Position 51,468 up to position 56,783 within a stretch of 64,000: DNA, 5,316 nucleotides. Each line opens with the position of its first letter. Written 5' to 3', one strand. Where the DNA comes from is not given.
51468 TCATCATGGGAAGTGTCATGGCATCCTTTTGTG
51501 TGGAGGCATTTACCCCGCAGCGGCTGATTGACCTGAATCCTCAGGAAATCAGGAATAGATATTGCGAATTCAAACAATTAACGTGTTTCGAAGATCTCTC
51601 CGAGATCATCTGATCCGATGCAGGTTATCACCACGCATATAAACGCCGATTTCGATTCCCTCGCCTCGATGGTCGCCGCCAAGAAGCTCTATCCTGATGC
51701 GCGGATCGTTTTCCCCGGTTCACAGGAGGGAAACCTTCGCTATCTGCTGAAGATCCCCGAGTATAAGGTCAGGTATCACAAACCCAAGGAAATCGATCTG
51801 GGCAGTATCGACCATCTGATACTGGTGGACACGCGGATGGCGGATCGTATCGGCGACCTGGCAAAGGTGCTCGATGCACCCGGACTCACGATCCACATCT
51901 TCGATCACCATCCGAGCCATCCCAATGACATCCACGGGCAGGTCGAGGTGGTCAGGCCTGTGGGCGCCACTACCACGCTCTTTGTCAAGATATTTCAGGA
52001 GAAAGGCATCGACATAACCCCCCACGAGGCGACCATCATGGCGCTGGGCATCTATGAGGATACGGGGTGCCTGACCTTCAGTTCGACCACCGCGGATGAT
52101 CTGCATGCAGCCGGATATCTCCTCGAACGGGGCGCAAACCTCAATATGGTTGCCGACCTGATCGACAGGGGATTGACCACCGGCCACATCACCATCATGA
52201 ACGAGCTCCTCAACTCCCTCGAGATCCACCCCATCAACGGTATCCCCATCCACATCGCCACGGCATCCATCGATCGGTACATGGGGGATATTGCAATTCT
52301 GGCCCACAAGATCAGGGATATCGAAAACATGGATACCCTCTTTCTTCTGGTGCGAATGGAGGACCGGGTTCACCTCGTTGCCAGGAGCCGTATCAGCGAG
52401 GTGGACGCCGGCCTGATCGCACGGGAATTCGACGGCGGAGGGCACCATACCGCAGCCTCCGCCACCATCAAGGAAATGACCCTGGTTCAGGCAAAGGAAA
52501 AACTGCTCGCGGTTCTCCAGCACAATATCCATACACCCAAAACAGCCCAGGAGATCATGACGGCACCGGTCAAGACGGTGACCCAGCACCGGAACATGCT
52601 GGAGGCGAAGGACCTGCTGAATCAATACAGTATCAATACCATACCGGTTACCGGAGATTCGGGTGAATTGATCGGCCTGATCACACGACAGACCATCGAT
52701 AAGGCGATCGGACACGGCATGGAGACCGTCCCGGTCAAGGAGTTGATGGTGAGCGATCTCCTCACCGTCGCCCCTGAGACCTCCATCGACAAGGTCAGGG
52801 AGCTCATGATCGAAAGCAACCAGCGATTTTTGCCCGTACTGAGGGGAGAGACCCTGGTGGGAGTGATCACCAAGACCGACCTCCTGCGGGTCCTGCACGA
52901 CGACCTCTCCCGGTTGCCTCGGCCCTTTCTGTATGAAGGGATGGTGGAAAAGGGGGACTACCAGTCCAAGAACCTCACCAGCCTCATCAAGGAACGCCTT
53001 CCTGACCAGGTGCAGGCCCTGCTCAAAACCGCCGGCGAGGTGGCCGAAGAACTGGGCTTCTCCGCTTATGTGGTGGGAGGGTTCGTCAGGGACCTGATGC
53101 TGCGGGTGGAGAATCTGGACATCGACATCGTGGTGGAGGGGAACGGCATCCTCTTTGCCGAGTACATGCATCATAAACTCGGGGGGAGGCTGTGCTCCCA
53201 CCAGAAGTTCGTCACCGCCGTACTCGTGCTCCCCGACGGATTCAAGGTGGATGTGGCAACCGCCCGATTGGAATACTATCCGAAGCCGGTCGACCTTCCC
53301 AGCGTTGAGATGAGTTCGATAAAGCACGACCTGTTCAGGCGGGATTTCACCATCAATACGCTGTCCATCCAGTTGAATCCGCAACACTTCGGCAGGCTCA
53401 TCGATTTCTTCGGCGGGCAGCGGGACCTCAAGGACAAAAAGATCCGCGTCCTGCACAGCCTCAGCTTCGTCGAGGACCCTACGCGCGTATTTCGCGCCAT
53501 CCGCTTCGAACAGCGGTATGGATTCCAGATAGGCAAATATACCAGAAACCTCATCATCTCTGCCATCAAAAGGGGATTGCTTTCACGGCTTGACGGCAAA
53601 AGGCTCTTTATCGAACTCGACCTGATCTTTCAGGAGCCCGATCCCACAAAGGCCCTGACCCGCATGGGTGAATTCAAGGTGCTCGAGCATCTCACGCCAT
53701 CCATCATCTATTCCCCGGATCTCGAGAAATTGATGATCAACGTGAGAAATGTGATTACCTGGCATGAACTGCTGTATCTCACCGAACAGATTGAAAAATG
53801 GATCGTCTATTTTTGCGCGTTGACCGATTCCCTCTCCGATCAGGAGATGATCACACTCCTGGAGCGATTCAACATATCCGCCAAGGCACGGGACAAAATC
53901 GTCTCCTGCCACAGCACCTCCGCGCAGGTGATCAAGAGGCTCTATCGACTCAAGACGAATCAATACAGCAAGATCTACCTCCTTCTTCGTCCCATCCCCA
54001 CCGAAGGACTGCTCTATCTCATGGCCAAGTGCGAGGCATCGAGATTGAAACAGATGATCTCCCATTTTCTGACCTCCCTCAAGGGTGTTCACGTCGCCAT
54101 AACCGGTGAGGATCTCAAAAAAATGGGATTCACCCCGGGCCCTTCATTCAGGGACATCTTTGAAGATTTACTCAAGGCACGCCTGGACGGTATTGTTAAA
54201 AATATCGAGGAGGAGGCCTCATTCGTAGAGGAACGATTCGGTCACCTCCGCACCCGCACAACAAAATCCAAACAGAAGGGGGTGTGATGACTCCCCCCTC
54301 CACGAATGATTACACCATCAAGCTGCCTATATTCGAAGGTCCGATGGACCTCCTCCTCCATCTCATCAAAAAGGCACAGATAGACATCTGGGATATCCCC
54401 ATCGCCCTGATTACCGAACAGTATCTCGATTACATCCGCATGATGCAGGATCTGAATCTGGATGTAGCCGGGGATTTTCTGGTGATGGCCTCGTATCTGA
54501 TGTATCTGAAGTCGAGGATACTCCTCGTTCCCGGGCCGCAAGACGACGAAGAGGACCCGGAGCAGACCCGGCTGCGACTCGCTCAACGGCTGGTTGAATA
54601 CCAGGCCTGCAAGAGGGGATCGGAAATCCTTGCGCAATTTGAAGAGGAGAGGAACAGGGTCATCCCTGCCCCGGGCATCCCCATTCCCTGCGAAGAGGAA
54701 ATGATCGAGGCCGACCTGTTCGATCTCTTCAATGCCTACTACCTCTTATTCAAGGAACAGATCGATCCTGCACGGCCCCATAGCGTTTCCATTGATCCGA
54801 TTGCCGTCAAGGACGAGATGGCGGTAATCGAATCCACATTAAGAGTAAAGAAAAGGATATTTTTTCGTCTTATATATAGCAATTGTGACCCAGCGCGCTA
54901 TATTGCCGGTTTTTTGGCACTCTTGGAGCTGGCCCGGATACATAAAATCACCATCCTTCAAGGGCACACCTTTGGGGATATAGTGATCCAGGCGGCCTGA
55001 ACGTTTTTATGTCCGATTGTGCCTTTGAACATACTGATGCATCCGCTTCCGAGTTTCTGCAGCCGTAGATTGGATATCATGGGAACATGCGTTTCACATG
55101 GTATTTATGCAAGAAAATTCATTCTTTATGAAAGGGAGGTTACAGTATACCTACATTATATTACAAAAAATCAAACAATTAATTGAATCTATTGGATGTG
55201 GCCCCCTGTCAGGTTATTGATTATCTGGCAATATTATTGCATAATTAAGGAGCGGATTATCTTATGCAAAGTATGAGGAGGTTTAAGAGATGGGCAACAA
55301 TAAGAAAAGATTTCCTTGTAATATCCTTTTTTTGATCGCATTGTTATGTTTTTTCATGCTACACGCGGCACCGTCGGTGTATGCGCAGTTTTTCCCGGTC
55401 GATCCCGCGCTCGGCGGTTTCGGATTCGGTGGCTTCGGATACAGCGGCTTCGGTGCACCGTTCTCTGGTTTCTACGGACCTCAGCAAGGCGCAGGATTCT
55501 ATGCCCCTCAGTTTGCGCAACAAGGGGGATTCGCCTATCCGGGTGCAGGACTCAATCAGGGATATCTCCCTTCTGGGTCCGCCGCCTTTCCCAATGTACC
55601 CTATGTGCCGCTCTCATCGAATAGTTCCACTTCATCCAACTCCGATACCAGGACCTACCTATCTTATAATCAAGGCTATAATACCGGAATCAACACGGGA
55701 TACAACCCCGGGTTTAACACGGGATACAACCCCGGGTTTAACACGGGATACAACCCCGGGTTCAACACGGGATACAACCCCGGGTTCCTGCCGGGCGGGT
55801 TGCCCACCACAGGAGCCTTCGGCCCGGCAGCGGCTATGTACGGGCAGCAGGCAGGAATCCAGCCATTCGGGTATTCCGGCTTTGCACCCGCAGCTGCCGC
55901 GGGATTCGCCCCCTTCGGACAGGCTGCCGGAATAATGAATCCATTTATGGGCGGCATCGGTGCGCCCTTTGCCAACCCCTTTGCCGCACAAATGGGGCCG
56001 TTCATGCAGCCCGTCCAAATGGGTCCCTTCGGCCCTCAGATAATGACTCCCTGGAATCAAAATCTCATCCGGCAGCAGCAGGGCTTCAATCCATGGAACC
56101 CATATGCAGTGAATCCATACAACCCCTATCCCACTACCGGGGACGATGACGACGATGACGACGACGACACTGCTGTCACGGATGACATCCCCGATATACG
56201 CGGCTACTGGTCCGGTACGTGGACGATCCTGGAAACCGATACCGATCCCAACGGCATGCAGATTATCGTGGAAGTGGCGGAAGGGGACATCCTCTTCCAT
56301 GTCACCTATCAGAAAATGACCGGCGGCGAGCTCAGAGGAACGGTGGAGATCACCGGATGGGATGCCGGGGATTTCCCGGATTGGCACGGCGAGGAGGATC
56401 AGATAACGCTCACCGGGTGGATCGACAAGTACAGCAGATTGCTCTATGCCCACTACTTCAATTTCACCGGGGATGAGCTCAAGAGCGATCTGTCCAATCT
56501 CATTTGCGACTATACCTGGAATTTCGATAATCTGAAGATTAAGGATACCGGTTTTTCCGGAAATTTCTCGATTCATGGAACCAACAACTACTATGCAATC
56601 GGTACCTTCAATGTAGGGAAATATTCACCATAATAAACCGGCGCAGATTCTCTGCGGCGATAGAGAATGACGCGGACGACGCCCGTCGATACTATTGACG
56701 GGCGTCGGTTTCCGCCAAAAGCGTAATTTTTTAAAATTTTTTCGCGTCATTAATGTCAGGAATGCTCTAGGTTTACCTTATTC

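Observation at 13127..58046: Dispersed family of seven secreted aromatic/Gly/Pro-rich low-complexity proteins: candidate uncharacterised extracellular structural system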

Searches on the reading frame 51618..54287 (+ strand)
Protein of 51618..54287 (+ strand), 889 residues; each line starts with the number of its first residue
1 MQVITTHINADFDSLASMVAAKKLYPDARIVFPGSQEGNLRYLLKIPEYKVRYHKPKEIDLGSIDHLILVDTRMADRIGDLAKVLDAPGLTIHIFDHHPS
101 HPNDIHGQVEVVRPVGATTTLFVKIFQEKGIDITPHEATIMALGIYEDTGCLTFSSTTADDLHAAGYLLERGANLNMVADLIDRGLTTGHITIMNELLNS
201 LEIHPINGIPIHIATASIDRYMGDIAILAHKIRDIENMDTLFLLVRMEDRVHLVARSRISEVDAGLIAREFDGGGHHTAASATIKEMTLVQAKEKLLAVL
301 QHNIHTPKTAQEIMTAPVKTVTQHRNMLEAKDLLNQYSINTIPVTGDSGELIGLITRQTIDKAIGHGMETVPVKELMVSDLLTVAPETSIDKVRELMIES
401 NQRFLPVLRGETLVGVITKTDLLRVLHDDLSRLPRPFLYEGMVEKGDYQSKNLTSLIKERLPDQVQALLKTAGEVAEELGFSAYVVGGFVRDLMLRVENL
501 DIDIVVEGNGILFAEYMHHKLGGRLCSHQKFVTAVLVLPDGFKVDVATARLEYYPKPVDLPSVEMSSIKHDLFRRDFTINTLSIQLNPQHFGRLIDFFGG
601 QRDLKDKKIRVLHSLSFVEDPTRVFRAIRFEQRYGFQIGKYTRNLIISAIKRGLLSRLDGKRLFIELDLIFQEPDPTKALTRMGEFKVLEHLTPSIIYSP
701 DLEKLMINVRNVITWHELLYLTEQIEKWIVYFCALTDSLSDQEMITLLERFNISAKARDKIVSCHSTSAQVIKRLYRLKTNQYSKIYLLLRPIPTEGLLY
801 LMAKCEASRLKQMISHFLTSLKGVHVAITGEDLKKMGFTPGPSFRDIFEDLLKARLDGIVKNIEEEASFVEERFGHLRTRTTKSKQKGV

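Call 7: search_protein_families(library=pfam, proteins=[window:51618-54287:+], max_evalue=0.001)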
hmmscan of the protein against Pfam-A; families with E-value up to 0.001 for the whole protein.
window:51618-54287:+ (889 aa): 5 families
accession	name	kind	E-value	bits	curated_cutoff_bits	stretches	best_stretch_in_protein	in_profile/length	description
PF01743.26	PolyA_pol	-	3.1e-26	92.6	23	1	483-610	1-126/126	Poly A polymerase head domain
PF00571.33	CBS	-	7.9e-24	84.2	24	2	373-427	1-56/57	CBS domain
PF01368.27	DHH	-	1.6e-10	41.8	28.1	1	3-145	3-125/125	DHH family, N-terminal domain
PF02272.25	DHHA1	-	1.2e-09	39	25.9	1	218-304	11-100/102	DHHA1 domain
PF12627.12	PolyA_pol_RNAbd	-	6.3e-07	29.5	22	1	635-696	1-60/64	Probable RNA and SrmB- binding site of polymerase A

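Call 14: find_related_loci(query=window:51618-54287:+, collection=genome_contigs, flank=10000)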
Query window:51618-54287:+ (889 aa) in genome_contigs; peptide patterns used: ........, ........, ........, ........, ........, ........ (x = any residue, [..] = any of these).
130 stretches matched a pattern; 12 encode a relative of the query (tblastn E <= 1e-3); 12 distinct loci.
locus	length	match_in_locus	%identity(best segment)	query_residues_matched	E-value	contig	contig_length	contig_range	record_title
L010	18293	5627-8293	95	1-889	0e+0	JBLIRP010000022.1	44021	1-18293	MAG: bacterium isolate MF1_202303_bin_233 MF1_202303_bin_233_scaffold_22, whole genome shotgun sequence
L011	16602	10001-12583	46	1-870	0e+0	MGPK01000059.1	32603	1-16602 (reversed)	MAG: Deltaproteobacteria bacterium GWA2_54_12 gwa2_scaffold_5857, whole genome shotgun sequence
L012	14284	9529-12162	46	1-887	0e+0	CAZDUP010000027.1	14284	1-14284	MAG TPA_asm: uncultured Thermodesulfobacteriota bacterium isolate SRP239054_co1_42 genome assembly, contig: NODE_3067_le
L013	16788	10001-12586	47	1-871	0e+0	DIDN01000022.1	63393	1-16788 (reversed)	MAG TPA_asm: Deltaproteobacteria bacterium UBA5799 UBA5799_contig_1285, whole genome shotgun sequence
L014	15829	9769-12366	45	1-874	0e+0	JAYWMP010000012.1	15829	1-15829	MAG: Nitrospirota bacterium isolate DY22_TVG17_BIN105 k141_1198005, whole genome shotgun sequence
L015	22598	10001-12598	45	1-874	0e+0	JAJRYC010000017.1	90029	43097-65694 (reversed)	MAG: Nitrospirae bacterium isolate Dive96_bin3.242 k141_474265, whole genome shotgun sequence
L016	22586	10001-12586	45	1-871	0e+0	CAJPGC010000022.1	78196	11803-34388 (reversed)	uncultured bacterium isolate BACT1 genome assembly, contig: CONTIG_22, whole genome shotgun sequence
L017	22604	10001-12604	46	1-873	0e+0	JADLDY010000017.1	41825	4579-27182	MAG: Deltaproteobacteria bacterium isolate SJ296 c_000000217920, whole genome shotgun sequence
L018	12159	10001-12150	46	1-776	4e-118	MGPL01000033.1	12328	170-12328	MAG: Deltaproteobacteria bacterium GWA2_55_10 gwa2_scaffold_17641, whole genome shotgun sequence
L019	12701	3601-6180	35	1-869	2e-155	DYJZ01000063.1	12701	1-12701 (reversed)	MAG TPA_asm: Thermoanaerobaculum aquaticum isolate SulCav_AS07-7_38_42 SulCav_AS07_7_4871_length_12701_cov_24_831884, wh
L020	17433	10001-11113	33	473-696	1e-16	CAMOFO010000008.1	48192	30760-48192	MAG: uncultured bacterium isolate SRR873600_bin.144_metaWRAP_v1.3_MAG genome assembly, contig: NODE_1082_length_48192_co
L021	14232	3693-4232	30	460-646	2e-13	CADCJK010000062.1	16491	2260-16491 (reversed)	MAG: uncultured Ruminococcus sp. isolate RUG14692 genome assembly, contig: RUG14692_asm_62, whole genome shotgun sequenc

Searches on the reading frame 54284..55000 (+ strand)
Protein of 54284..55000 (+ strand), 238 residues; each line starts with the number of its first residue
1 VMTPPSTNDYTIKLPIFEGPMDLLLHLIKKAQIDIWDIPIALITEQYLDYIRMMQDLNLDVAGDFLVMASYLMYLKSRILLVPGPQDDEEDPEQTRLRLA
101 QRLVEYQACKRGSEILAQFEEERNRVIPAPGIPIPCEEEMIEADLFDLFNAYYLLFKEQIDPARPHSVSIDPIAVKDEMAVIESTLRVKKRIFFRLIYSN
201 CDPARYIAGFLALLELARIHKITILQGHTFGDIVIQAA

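Call 7: search_protein_families(library=pfam, proteins=[window:54284-55000:+], max_evalue=0.001)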
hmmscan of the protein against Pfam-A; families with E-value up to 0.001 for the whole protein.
window:54284-55000:+ (238 aa): 1 family
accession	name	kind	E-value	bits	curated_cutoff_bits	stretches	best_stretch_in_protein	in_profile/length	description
PF02616.19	SMC_ScpA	-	6.4e-32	111.8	24.6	1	27-236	1-230/232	Segregation and condensation protein ScpA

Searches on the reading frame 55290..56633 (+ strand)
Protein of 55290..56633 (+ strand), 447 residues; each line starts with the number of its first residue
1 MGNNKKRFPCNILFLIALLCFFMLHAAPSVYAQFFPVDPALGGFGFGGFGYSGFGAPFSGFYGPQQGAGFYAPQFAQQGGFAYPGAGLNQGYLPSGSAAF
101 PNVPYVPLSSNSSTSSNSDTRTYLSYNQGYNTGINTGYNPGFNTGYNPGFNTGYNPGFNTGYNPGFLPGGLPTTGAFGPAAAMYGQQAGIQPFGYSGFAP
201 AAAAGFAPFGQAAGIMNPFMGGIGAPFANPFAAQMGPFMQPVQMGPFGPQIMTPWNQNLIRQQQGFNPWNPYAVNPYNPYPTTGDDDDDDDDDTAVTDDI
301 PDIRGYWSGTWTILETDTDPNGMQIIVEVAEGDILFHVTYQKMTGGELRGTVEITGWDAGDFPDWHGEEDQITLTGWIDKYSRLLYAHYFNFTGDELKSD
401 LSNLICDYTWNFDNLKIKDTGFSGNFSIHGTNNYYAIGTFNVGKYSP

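Call 4: search_protein_families(library=pfam, proteins=[window:55290-56633:+], max_evalue=1)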
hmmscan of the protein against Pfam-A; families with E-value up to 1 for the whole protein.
window:55290-56633:+ (447 aa): 0 families

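Call 5: search_protein_families(library=ncbifam, proteins=[window:55290-56633:+], max_evalue=1)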
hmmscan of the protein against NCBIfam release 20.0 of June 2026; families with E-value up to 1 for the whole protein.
window:55290-56633:+ (447 aa): 4 families
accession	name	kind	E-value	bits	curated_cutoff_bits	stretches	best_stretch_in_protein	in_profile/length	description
NF009925.1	PRK13386.1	equivalog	2.1e-05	23.9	192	1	117-169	29-82/228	flagellar assembly protein FliH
NF004267.1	PRK05687.1-3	equivalog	0.0003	20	293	1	125-168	75-118/266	flagellar assembly protein FliH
NF004270.2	PRK05687.2-1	equivalog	0.00094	18.8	180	1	125-166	42-83/223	flagellar assembly protein FliH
NF004266.1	PRK05687.1-1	equivalog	0.042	13.3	260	1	128-157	56-85/230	flagellar assembly protein FliH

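Call 9: find_encoding_contigs(protein=window:55290-56633:+, flank=10000, max_places=10)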
Protein window:55290-56633:+ (447 aa): no gene with exactly this product is on record in the collection.

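Call 24: find_homologous_proteins(query=window:55290-56633:+, max_evalue=0.001)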
Query window:55290-56633:+ (447 aa): 8 proteins with E <= 0.001 among 8000 candidates.
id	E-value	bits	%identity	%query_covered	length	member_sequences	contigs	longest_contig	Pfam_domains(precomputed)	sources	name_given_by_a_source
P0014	1.6e-292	989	100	95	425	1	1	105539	-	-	-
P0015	2.6e-192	658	69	95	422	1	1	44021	-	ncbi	ncbi:MAG: hypothetical protein ACMUIL_04975 [bacterium]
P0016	2.7e-81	292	63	44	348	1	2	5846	-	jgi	-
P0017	4.3e-42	163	37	72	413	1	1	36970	-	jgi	-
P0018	5.4e-24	103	33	100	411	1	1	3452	-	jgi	-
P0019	1.2e-11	62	52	10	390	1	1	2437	PF09811.15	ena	-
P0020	4.3e-5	41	49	9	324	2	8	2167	PF09811.15,PF16640.12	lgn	-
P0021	7.9e-4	36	47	10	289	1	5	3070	PF09811.15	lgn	-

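Call 29: find_encoding_contigs(protein=P0017, flank=10000, max_places=3)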
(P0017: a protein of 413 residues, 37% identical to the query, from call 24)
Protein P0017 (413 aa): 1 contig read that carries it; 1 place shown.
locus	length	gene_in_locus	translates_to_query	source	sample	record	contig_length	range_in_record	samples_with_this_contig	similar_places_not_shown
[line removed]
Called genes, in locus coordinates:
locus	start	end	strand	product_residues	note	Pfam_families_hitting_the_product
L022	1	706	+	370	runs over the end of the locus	PF13421:Band_7_1, PF01145:Band_7, PF17032:Zn_ribbon_15 (faint), PF13248:Zn_ribbon_3 (faint), PF18912:DZR_2 (faint), PF12773:DZR, PF13240:Zn_Ribbon_1 (weak)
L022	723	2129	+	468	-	PF08271:Zn_Ribbon_TF (faint)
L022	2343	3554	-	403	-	PF12704:MacB_PCD, PF02687:FtsX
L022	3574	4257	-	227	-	PF02463:SMC_N (weak), PF00005:ABC_tran, PF13555:AAA_29 (faint), PF13304:AAA_21 (faint)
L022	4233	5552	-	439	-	PF25917:BSH_RND, PF25876:HH_MFP_RND (weak), PF25989:YknX_C (faint), PF25954:Beta-barrel_RND_2, PF25990:Beta-barrel_YknX, PF26002:Beta-barrel_AprE (weak), PF25967:RND-MFP_C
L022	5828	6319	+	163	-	PF13489:Methyltransf_23, PF01209:Ubie_methyltran, PF13847:Methyltransf_31, PF08241:Methyltransf_11, PF08242:Methyltransf_12 (weak), PF13649:Methyltransf_25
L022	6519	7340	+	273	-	-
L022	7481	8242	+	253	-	PF13103:TonB_2 (faint), PF03544:TonB_C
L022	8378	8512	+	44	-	-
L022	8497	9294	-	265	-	PF00912:Transgly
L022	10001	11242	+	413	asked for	-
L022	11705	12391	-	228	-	-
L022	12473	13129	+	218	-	-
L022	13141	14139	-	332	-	PF00158:Sigma54_activat, PF14532:Sigma54_activ_2, PF07726:AAA_3 (weak), PF25601:AAA_lid_14, PF02954:HTH_8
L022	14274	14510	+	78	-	-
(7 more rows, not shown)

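Call 33: search_protein_families(library=pfam, proteins=[P0017, P0018], max_evalue=1)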
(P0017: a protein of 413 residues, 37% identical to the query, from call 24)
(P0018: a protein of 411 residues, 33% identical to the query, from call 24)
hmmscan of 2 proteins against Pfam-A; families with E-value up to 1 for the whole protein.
P0017 (413 aa): 0 families

P0018 (411 aa): 0 families

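Call 65: find_encoding_contigs(protein=P0016, flank=10000, max_places=2)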
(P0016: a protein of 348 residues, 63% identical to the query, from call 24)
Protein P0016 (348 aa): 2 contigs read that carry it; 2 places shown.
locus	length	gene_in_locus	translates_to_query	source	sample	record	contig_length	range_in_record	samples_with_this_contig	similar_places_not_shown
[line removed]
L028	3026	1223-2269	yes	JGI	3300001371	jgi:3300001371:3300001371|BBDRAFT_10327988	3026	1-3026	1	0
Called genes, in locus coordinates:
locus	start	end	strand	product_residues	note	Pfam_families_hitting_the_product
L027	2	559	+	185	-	?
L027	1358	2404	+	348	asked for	-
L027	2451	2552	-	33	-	-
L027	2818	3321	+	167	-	PF13801:Metal_resist (weak), PF07813:LTXXQ (weak)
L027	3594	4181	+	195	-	PF07638:Sigma70_ECF (faint), PF04542:Sigma70_r2, PF08281:Sigma70_r4_2, PF04545:Sigma70_r4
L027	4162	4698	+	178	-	-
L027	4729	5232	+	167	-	-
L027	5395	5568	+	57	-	-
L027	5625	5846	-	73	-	?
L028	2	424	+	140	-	?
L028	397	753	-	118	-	-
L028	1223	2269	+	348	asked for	-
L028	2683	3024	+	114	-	?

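Call 83: search_solved_structures(query=A5, max_evalue=10)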
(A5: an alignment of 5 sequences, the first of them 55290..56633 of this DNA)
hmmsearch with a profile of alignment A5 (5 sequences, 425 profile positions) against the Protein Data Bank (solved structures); distinct sequences matched with E-value up to 10: 0.
